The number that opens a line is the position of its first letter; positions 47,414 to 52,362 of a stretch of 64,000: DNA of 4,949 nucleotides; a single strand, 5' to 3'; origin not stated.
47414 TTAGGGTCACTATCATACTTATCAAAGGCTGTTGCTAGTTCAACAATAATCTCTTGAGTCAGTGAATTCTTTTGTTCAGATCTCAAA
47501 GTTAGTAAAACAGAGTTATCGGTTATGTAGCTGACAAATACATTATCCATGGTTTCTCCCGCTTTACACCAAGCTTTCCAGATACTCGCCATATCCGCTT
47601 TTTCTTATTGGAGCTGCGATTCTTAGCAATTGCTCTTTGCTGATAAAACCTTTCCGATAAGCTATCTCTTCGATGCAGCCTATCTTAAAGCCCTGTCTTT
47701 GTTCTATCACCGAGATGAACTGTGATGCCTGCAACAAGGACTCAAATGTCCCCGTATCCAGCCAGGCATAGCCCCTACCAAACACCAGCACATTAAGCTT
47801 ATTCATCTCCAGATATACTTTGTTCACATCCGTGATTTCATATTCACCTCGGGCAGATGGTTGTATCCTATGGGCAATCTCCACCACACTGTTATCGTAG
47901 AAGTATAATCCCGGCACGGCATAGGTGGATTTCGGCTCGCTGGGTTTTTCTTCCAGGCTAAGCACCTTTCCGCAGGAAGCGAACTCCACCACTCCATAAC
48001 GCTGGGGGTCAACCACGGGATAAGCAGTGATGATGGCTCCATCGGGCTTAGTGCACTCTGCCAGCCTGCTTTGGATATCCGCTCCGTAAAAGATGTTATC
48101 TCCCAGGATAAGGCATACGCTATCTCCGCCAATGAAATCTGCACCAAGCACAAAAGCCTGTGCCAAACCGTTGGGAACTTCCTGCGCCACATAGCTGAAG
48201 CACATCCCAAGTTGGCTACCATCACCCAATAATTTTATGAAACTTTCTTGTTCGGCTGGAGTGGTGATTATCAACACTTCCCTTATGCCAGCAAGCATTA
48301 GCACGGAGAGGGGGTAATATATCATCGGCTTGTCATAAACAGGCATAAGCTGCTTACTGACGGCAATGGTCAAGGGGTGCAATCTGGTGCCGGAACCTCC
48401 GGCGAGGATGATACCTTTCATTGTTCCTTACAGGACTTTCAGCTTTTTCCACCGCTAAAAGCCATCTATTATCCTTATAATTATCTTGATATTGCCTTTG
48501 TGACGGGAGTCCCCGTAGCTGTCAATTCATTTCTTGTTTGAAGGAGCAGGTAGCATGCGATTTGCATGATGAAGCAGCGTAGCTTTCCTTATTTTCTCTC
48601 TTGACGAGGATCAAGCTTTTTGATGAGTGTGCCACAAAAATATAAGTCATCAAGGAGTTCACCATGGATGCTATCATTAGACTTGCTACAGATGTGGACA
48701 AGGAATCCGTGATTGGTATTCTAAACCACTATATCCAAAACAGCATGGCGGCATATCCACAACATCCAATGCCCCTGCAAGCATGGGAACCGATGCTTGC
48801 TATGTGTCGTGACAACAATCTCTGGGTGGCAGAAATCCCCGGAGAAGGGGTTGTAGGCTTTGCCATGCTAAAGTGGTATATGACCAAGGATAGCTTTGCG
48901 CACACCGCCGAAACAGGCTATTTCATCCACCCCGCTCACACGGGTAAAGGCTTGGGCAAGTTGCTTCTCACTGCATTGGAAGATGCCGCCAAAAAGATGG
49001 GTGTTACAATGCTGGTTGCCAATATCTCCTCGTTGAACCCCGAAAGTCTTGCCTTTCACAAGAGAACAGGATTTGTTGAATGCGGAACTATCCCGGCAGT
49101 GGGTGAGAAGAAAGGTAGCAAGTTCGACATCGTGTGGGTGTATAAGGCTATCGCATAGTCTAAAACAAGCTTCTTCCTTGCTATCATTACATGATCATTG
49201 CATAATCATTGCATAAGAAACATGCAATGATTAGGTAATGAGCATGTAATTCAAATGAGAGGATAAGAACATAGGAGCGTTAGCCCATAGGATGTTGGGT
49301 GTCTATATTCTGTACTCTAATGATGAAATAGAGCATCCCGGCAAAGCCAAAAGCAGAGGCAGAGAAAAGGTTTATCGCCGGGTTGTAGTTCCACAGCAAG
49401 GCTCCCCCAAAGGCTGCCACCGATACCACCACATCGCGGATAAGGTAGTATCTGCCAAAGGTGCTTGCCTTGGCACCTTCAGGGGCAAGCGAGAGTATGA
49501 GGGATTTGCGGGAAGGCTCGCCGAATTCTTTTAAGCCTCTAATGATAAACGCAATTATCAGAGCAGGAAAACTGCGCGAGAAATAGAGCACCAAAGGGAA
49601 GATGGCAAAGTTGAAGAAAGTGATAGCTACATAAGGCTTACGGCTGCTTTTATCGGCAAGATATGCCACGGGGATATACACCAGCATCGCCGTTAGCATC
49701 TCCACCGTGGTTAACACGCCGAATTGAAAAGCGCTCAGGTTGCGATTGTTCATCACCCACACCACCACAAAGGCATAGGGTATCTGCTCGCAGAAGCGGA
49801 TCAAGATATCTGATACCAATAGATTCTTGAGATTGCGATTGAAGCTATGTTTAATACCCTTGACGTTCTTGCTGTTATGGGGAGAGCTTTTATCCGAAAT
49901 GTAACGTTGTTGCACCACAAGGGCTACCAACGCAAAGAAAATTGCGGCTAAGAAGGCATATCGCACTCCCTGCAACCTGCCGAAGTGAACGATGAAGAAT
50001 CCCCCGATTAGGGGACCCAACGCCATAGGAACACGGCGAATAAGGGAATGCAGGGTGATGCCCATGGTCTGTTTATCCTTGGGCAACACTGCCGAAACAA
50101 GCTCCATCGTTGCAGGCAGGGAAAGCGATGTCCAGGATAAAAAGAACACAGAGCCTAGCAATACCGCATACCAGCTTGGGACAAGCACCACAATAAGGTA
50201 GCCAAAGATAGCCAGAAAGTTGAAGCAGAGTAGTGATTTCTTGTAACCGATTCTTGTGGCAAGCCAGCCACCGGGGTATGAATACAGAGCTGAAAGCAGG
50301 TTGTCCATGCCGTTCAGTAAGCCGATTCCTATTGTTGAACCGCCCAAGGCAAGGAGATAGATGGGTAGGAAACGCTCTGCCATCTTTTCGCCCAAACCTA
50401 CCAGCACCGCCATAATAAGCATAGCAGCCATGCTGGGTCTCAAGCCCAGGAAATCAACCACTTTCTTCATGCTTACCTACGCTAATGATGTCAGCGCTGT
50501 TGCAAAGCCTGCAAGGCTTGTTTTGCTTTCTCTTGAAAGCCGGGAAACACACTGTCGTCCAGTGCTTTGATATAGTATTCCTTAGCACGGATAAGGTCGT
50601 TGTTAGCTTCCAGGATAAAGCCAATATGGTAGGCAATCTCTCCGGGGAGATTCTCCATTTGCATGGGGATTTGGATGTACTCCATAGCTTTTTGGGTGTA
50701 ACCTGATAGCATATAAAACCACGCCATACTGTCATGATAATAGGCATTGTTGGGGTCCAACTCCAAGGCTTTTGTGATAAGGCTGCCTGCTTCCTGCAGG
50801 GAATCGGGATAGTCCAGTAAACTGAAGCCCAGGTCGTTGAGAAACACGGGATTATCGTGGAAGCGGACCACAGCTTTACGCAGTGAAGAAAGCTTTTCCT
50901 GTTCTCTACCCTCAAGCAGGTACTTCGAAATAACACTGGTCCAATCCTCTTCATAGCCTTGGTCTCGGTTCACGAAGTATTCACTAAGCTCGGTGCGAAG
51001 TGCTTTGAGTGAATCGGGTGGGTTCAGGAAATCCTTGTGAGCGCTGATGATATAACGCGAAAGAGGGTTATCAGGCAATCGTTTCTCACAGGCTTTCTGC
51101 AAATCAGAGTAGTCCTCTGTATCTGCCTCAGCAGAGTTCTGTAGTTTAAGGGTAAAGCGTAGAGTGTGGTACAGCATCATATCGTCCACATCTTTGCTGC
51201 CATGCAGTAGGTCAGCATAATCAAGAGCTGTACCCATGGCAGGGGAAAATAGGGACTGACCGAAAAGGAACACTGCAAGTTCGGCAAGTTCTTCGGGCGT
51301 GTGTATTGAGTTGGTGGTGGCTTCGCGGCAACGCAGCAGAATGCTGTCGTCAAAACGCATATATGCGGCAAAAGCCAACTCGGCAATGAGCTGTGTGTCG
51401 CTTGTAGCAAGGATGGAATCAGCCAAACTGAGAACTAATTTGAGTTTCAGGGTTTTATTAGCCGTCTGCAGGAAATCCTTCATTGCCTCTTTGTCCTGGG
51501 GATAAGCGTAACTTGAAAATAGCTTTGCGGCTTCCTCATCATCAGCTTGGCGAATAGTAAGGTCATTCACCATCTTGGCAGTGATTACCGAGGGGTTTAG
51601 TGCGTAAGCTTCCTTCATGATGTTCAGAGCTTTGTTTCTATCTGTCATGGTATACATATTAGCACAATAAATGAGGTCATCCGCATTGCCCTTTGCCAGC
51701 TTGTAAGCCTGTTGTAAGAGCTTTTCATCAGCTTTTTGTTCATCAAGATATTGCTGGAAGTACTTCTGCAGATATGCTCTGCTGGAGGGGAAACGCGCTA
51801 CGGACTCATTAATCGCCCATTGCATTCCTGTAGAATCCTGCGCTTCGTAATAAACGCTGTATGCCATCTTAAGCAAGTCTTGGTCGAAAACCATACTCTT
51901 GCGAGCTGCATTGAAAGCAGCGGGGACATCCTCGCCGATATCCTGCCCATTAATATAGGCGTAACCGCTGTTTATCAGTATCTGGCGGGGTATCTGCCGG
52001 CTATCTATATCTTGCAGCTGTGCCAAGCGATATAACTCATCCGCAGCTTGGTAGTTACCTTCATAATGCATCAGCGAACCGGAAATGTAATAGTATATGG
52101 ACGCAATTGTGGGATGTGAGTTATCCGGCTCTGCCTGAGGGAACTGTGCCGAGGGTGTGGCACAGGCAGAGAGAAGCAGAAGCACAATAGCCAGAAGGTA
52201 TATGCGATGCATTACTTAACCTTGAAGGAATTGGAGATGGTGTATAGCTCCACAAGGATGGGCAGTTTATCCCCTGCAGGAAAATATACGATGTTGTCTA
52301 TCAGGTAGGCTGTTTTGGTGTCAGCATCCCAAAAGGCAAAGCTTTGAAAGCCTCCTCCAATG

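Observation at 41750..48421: Gtr-like glycosylation system for an unusually N-acylated 3-amino-3,6-dideoxyhexose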

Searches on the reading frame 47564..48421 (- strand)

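Call 4: search_protein_families(library=pfam, proteins=[window:47564-48421:-], max_evalue=0.01)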
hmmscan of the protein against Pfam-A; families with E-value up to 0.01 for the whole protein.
window:47564-48421:- (285 aa): 2 families
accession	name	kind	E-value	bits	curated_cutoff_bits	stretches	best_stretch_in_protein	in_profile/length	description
PF00483.29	NTP_transferase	-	5.1e-69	233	21.2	1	2-236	1-242/245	Nucleotidyl transferase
PF12804.13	NTP_transf_3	-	1.8e-10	41.7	27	1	3-137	1-123/160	MobA-like NTP transferase domain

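Call 5: search_protein_families(library=ncbifam, proteins=[window:47564-48421:-], max_evalue=0.01)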
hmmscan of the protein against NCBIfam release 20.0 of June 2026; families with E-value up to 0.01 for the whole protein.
window:47564-48421:- (285 aa): 31 families (the best 25 are shown)
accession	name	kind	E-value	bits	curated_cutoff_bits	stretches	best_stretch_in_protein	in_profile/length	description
TIGR01207.1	rmlA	equivalog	1.5e-136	454.2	360.65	1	2-284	1-284/286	glucose-1-phosphate thymidylyltransferase RfbA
NF012024.0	PRK15480.1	equivalog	1.9e-124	414.5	588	1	2-284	5-288/292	glucose-1-phosphate thymidylyltransferase RfbA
TIGR01208.1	rmlA_long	equivalog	2.4e-56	191.1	320.25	1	2-236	1-234/353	glucose-1-phosphate thymidylyltransferase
TIGR03992.1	Arch_glmU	subfamily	5.8e-42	144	292.1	1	1-236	1-227/393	bifunctional sugar-1-phosphate nucleotidylyltransferase/acetyltransferase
NF041313.1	UDPGP_AglF_Halo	equivalog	4.4e-34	117.9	400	1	1-207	1-206/234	UTP--glucose-1-phosphate uridylyltransferase AglF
NF041173.1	Sug_nt_acttase_Thmprot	equivalog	1.1e-28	100.4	600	1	1-255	1-244/405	bifunctional sugar-1-phosphate nucleotidylyltransferase/acetyltransferase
NF052502.1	man1P_GTase_Rv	exception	3.2e-26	92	440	1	3-234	3-228/352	mannose-1-phosphate guanylyltransferase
TIGR01099.1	galU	equivalog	6.5e-22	78.4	326.8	2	73-214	94-245/261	UTP--glucose-1-phosphate uridylyltransferase GalU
NF045761.1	NAMPUrTaseMurU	equivalog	1e-15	58.2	250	1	1-233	1-224/226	N-acetylmuramate alpha-1-phosphate uridylyltransferase MurU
NF003670.0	PRK05293.1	equivalog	3e-14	52.7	470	1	3-245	7-265/382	glucose-1-phosphate adenylyltransferase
TIGR02091.1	glgC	equivalog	6.3e-13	48.5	424.9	2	102-246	116-267/364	glucose-1-phosphate adenylyltransferase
NF009928.0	PRK13389.1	equivalog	1.4e-12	47.4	548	1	2-55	10-63/302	UTP--glucose-1-phosphate uridylyltransferase GalU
NF049965.1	GlMnHpPGnyltfHddC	equivalog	1.4e-10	41.2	300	1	1-179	1-171/221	D-glycero-D-manno-heptose 1-phosphate guanosyltransferase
NF007516.0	PRK10122.1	equivalog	5.9e-10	38.8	534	1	2-55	5-58/297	UTP--glucose-1-phosphate uridylyltransferase GalF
NF041135.1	IPPtranDIPPsyn_Thcocales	equivalog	7.2e-10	38.4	580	1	1-244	1-224/419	bifunctional L-myo-inositol-1-phosphate cytidylyltransferase/CDP-L-myo-inositol myo-inositolphosphotransferase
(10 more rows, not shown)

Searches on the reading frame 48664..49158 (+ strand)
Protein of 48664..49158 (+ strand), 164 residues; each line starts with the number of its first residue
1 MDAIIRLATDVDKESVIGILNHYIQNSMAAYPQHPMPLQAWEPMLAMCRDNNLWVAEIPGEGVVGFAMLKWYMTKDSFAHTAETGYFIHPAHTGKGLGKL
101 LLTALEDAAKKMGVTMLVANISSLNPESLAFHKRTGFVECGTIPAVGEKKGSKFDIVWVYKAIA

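Call 8: search_protein_families(library=pfam, proteins=[window:48664-49158:+], max_evalue=0.001)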
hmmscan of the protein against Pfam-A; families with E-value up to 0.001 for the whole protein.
window:48664-49158:+ (164 aa): 5 families
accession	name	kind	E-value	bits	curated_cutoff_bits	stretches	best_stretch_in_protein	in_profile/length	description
PF00583.31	Acetyltransf_1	-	5.5e-17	62.5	20.7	1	22-137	7-116/116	Acetyltransferase (GNAT) family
PF13302.13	Acetyltransf_3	-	1.8e-11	45.3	25.4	1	28-138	25-138/138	Acetyltransferase (GNAT) domain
PF13508.13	Acetyltransf_7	-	4.7e-11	43.4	27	1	50-139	2-84/84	Acetyltransferase (GNAT) domain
PF13420.13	Acetyltransf_4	-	7e-08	33.1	24.3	1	60-158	57-155/155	Acetyltransferase (GNAT) domain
PF13673.13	Acetyltransf_10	-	2.4e-06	28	23.6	1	31-141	13-111/128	Acetyltransferase (GNAT) domain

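Call 64: search_protein_families(library=ncbifam, proteins=[window:48664-49158:+], max_evalue=1e-10)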
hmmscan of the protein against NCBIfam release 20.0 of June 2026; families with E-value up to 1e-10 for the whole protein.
window:48664-49158:+ (164 aa): 3 families
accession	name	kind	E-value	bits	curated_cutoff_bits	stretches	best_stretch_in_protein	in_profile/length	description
NF040502.1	PPT_acetyltrans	equivalog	3.6e-21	75.7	300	1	5-158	10-163/183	phosphinothricin N-acetyltransferase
NF040503.1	resist_ArsN1a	equivalog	4.2e-20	72.1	170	1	5-161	1-157/159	arsinothricin resistance N-acetyltransferase ArsN1 family A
NF040504.1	resist_ArsN1b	equivalog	3.3e-18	66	210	1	5-159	1-155/159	arsinothricin resistance N-acetyltransferase ArsN1 family B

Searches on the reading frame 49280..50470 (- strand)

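Call 8: search_protein_families(library=pfam, proteins=[window:49280-50470:-], max_evalue=0.001)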
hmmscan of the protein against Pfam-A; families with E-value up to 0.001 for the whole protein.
window:49280-50470:- (396 aa): 3 families
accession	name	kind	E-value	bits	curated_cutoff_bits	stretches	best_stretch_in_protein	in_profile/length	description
PF07690.21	MFS_1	-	8.3e-30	104.3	33.4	2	18-203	2-185/347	Major Facilitator Superfamily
PF12832.13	MFS_1_like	-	8.2e-07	28.8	25.2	1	11-164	211-366/373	MFS_1 like family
PF05977.19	MFS_3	-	0.00098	18.1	27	0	61-312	59-318/524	Transmembrane secretion effector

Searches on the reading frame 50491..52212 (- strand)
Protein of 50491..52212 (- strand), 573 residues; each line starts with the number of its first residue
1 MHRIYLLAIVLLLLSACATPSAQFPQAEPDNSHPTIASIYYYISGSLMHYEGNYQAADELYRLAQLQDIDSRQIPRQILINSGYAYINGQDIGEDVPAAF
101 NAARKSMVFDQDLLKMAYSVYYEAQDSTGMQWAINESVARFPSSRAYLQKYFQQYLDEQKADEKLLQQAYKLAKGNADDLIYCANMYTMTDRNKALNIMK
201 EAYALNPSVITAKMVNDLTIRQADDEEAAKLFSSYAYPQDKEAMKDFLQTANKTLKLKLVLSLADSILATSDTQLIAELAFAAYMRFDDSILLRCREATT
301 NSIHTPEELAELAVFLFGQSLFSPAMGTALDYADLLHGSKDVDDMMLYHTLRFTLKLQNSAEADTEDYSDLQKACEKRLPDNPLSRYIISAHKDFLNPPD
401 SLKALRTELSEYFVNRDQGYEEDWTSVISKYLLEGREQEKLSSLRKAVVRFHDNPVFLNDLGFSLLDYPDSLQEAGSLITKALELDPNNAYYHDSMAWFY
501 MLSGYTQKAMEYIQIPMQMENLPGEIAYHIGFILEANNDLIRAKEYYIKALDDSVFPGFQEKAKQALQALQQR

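Call 8: search_protein_families(library=pfam, proteins=[window:50491-52212:-], max_evalue=0.001)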
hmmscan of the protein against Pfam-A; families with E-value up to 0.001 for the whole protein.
window:50491-52212:- (573 aa): 1 family
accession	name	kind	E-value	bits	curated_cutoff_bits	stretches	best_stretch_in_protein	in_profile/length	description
PF07719.23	TPR_2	-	0.00092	19.6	27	0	525-551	2-28/34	Tetratricopeptide repeat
